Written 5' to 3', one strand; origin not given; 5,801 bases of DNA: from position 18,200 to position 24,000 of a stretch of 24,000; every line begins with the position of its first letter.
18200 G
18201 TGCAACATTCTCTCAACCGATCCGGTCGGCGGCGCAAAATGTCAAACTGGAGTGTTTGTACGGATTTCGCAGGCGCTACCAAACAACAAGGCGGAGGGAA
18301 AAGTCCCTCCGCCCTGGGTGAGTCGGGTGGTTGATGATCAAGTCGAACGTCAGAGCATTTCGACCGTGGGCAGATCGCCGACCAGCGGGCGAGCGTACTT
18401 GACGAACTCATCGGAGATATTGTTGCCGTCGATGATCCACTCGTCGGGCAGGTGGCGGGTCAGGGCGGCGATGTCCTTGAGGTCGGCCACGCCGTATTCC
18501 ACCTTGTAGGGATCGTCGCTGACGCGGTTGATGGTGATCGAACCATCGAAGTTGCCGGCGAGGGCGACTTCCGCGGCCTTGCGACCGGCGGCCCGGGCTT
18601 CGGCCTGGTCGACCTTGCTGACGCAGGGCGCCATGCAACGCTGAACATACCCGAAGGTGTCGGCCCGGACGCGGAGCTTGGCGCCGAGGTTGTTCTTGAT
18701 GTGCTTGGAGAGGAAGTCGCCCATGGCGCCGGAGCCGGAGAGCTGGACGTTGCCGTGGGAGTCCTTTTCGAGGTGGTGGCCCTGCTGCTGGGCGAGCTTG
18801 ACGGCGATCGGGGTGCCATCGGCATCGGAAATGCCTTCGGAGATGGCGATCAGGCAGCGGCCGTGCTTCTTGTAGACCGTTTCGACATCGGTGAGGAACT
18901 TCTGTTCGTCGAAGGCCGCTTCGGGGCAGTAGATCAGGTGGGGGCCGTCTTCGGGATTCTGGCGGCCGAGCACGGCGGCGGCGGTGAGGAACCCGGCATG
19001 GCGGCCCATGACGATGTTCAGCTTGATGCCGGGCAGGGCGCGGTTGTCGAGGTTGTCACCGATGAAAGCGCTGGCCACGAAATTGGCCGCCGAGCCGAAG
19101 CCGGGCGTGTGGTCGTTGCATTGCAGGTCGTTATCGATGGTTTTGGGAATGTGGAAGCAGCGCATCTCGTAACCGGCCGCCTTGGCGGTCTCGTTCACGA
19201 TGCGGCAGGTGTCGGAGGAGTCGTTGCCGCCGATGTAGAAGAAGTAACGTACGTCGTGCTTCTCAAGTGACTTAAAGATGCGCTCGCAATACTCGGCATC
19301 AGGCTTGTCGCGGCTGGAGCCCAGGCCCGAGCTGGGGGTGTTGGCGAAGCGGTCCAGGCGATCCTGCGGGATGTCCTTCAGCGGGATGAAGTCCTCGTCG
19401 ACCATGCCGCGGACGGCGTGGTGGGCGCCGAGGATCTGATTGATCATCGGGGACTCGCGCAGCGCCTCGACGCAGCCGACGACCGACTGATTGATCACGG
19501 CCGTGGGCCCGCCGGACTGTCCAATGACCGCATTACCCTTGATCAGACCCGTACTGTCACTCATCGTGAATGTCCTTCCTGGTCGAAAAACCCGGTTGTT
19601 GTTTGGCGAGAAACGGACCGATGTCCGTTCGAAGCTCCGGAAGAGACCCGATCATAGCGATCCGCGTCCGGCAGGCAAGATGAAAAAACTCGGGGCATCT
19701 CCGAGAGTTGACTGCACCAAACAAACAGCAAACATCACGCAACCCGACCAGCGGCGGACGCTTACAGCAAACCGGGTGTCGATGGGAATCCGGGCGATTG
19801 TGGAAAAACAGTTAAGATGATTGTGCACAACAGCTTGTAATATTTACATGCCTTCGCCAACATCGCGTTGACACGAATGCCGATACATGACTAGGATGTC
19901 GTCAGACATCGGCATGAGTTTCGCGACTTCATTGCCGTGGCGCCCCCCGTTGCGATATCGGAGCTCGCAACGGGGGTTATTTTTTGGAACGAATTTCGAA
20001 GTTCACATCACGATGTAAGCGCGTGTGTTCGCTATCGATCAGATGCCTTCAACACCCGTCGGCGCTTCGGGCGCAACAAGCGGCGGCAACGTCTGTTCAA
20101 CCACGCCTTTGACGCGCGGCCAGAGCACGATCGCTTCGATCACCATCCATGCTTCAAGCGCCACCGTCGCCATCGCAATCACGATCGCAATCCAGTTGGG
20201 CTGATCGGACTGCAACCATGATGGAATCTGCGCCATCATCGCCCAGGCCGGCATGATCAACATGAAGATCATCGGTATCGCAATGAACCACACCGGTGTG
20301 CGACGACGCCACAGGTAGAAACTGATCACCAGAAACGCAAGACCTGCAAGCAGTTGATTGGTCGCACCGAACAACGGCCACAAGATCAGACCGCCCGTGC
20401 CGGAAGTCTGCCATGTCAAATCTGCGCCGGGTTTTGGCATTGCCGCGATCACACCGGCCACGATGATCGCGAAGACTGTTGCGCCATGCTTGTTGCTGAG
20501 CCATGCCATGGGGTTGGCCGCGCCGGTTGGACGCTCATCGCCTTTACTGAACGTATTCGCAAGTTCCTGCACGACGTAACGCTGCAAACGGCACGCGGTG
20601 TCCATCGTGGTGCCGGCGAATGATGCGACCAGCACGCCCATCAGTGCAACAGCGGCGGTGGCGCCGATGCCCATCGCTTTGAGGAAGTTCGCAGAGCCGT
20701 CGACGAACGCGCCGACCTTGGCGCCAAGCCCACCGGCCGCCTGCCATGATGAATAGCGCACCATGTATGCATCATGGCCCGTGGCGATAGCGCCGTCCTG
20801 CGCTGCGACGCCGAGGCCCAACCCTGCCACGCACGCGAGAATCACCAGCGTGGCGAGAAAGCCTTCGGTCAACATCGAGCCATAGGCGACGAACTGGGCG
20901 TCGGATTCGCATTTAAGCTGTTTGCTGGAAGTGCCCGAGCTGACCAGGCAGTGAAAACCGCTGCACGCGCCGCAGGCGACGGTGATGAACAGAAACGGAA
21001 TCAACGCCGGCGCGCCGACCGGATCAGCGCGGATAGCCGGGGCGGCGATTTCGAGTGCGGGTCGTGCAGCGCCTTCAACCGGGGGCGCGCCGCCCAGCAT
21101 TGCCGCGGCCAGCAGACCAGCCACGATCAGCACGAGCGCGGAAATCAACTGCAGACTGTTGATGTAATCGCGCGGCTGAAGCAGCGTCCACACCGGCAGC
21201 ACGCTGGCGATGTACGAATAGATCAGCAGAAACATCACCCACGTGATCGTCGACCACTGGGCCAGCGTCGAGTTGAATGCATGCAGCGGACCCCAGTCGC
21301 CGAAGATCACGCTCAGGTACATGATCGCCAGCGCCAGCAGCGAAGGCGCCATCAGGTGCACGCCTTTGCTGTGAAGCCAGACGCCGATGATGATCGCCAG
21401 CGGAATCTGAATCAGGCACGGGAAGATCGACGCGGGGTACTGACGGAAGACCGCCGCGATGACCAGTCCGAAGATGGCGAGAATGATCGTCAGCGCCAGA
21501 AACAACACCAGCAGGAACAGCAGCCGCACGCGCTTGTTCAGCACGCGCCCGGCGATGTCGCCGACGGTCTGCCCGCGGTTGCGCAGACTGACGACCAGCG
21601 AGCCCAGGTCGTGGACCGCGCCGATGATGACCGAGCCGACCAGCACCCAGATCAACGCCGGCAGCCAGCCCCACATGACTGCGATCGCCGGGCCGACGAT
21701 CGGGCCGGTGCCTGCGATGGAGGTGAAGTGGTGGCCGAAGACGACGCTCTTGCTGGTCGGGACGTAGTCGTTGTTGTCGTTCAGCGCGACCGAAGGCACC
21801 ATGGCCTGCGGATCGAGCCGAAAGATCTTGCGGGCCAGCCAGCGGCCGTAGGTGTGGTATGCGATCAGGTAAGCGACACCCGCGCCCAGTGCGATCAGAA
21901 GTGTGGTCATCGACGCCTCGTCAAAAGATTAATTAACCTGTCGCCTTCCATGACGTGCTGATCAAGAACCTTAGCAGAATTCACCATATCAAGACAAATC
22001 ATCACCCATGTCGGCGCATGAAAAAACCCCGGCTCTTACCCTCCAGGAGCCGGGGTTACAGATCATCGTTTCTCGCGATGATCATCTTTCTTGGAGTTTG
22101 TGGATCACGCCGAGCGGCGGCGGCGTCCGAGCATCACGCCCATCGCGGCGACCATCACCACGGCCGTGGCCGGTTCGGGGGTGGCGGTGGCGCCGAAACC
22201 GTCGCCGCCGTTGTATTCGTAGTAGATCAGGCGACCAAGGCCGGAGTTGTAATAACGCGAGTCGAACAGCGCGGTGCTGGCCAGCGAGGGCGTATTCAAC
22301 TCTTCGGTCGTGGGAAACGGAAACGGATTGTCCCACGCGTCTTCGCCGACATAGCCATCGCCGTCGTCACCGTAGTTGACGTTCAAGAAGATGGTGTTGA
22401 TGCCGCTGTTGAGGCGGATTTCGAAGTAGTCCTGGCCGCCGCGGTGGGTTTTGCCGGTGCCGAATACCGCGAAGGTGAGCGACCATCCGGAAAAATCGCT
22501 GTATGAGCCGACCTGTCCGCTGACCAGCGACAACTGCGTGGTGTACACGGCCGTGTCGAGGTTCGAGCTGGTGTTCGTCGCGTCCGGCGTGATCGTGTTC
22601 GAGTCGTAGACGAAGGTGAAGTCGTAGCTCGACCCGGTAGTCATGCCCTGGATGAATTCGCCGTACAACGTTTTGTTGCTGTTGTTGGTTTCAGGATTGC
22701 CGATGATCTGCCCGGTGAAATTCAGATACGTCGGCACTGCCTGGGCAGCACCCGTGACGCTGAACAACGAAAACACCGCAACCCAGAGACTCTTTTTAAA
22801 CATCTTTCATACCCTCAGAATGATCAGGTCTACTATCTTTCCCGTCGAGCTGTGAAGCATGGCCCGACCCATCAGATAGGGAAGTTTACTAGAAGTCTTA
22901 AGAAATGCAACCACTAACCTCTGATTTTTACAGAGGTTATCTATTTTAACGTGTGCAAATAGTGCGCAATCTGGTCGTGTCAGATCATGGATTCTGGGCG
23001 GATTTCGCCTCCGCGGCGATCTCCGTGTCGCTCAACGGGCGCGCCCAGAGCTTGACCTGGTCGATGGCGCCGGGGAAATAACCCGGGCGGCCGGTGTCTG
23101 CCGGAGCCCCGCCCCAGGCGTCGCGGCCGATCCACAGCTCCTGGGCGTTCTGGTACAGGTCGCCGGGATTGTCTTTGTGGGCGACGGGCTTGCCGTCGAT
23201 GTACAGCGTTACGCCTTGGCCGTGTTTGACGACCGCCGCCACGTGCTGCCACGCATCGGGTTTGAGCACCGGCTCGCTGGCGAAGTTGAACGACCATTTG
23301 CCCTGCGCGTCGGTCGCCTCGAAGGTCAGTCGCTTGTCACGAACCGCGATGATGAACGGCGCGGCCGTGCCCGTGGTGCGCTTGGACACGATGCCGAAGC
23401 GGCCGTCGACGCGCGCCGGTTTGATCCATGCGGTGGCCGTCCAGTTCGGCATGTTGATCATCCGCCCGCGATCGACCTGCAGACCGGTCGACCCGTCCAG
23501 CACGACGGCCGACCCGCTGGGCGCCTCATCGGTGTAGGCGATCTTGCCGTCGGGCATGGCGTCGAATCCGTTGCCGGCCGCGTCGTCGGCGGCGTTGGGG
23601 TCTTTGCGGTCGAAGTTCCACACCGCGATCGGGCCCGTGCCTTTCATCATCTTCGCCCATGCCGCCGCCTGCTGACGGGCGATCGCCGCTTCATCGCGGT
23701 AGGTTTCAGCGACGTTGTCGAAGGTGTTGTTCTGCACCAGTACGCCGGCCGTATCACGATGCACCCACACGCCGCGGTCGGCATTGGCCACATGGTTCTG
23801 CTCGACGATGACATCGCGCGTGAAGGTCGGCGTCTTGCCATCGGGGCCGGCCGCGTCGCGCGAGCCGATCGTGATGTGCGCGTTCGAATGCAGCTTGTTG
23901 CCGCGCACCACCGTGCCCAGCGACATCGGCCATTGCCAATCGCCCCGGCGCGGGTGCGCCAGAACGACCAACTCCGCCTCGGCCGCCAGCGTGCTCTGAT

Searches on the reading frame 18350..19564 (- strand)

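Call 70: search_protein_families(library=pfam, proteins=[window:18350-19564:-])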
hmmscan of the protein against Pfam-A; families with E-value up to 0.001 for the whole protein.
window:18350-19564:- (404 aa): 1 family
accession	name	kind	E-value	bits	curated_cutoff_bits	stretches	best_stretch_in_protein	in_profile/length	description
PF00365.25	PFK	-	4.1e-46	158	30.9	1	13-332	3-275/277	Phosphofructokinase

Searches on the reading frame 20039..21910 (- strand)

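Call 70: search_protein_families(library=pfam, proteins=[window:20039-21910:-])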
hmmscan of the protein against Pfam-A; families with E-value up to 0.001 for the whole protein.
window:20039-21910:- (623 aa): 1 family
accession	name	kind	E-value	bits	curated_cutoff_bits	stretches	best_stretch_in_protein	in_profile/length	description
PF02554.20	CstA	-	5.2e-130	435.2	27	1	5-555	4-558/560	Carbon starvation protein CstA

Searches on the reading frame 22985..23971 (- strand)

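Call 70: search_protein_families(library=pfam, proteins=[window:22985-23971:-])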
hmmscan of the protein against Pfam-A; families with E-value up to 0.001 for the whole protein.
window:22985-23971:- (328 aa): 2 families
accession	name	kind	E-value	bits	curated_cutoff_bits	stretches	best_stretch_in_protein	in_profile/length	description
PF13385.13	Laminin_G_3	-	1e-26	94.3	27.6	1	160-319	3-151/151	Concanavalin A-like lectin/glucanases superfamily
PF02973.23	Sialidase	-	8.7e-05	22.5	26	1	186-323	45-186/189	Sialidase, N-terminal domain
